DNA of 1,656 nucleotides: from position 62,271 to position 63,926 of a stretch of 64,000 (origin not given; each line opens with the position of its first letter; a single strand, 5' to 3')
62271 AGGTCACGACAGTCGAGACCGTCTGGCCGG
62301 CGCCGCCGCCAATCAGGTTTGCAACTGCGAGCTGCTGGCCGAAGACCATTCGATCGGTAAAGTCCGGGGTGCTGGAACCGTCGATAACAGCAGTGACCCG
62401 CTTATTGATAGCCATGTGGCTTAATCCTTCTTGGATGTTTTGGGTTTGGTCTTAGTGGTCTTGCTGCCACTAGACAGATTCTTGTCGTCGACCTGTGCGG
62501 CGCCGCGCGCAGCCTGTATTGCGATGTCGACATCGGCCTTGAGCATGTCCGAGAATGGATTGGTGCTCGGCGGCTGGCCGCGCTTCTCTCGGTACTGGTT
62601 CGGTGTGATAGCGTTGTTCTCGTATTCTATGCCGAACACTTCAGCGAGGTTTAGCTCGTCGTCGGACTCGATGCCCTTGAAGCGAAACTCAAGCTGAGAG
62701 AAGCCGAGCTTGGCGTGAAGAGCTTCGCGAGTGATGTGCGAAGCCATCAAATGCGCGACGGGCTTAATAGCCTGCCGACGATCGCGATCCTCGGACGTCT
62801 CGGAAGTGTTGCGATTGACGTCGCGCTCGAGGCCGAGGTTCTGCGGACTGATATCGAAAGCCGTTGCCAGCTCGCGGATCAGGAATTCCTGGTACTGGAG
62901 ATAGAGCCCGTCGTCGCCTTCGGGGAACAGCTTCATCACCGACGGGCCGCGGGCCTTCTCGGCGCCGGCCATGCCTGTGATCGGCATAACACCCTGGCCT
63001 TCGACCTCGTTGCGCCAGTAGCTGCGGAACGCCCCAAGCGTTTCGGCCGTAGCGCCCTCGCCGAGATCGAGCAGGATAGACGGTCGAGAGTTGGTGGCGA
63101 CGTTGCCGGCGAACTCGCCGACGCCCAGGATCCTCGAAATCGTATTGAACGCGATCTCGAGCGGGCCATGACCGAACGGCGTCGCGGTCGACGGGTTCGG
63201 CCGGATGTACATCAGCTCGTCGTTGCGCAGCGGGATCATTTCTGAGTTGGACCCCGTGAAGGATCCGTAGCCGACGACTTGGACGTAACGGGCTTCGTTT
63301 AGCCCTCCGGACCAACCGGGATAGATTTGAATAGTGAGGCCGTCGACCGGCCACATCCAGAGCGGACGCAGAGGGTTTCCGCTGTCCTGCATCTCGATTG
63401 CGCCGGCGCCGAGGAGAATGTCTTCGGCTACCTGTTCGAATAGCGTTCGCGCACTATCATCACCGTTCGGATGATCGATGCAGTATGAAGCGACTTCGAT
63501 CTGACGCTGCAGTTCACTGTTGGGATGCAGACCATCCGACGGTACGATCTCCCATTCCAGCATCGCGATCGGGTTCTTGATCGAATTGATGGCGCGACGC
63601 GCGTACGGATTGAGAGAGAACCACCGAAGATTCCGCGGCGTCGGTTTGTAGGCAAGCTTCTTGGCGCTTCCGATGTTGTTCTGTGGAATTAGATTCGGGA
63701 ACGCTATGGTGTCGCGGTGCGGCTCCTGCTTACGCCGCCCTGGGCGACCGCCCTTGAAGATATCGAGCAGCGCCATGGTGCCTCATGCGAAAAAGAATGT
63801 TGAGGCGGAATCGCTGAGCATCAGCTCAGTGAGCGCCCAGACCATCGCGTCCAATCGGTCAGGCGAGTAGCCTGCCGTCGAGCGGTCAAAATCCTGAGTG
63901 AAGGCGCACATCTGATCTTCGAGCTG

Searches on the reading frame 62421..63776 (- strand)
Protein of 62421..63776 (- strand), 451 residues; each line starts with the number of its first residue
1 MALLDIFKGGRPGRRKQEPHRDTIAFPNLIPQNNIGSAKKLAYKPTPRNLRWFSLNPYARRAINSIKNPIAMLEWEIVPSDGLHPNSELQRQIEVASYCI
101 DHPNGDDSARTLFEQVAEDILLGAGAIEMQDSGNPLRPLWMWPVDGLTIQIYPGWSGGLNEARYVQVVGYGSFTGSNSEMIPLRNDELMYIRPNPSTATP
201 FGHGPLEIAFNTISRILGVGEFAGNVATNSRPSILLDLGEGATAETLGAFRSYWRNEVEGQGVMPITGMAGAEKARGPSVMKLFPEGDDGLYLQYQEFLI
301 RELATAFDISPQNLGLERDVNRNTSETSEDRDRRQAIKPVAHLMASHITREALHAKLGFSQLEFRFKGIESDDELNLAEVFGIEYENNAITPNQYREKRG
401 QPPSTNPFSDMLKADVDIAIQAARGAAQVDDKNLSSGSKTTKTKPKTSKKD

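Call 18: search_protein_families(library=phrogs, proteins=[window:62421-63776:-], max_evalue=0.001)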
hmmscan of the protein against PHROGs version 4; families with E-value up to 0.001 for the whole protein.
window:62421-63776:- (451 aa): 2 families
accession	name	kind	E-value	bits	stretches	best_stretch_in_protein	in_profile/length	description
phrog_2662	-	head and packaging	1e-32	114.6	1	53-424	64-428/717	portal protein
phrog_12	-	head and packaging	1.9e-27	97.6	1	49-442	86-458/646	portal protein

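Call 22: find_encoding_contigs(protein=window:62421-63776:-, flank=10000, max_places=4)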
Protein window:62421-63776:- (451 aa): 23 contigs read that carry it; 4 places shown.
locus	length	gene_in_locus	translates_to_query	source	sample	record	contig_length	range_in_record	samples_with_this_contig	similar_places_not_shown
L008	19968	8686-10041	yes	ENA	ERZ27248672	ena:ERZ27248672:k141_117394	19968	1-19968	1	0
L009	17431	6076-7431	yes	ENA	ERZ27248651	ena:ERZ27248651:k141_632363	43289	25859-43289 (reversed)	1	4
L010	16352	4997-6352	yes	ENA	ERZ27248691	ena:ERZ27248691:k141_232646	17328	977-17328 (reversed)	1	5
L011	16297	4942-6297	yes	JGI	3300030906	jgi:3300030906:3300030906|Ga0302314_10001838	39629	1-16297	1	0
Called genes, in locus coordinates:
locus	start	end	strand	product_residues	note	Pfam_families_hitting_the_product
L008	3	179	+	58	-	?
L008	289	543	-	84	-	-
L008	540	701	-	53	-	-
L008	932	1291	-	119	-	PF11171:DUF2958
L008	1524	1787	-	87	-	-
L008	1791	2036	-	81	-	-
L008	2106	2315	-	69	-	-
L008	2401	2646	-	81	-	-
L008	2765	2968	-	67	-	-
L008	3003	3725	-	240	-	PF23872:DUF7227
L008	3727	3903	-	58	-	-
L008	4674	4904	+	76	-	-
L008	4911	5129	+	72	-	-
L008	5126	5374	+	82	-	-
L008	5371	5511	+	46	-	-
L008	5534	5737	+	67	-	-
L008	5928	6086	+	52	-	-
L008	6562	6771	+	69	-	PF00313:CSD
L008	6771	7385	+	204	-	-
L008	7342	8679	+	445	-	PF03237:Terminase_6N, PF17289:Terminase_6C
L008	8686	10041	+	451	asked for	PF04860:Phage_portal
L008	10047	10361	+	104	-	-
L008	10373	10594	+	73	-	-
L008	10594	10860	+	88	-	-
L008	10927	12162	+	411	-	-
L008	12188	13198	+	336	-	-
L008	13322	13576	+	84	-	-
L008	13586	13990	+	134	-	-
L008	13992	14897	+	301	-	-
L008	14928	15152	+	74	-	-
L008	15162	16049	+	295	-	PF23140:Gp80 (weak)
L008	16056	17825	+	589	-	-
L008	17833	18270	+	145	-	-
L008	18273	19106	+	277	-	-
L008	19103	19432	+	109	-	-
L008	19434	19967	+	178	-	?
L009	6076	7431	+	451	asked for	PF04860:Phage_portal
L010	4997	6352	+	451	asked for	PF04860:Phage_portal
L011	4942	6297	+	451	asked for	PF04860:Phage_portal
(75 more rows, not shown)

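Call 77: search_protein_families(library=pfam, proteins=[L008:3727-3903:-, L008:3003-3725:-, L008:4674-4904:+], max_evalue=0.01)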
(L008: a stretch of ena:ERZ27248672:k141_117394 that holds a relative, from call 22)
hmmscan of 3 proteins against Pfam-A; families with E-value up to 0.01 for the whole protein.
L008:3727-3903:- (58 aa): 0 families

L008:3003-3725:- (240 aa): 2 families
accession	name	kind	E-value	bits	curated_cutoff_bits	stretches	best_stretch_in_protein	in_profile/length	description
PF23872.1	DUF7227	-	2.6e-85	286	27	1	5-237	3-221/223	Domain of unknown function (DUF7227)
PF17338.8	GP88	-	0.00013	22.4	24.4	1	15-213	20-228/230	Gene product 88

L008:4674-4904:+ (76 aa): 0 families

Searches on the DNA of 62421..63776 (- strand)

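Call 110: search_rna_families(source=L008, start=1, end=8800, threshold=evalue, max_evalue=0.1)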
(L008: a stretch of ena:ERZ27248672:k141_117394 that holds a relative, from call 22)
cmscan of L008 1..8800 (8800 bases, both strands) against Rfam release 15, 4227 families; matches with E-value up to 0.1: 2.
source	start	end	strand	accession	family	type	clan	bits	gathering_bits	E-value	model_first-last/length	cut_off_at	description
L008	6098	6170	+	RF00005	tRNA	Gene; tRNA;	CL00001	54.9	29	6.1e-10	1-71/71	no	tRNA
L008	6414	6683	+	RF01766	cspA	Cis-reg; thermoregulator;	-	21.6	78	0.025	1-428/428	no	cspA thermoregulator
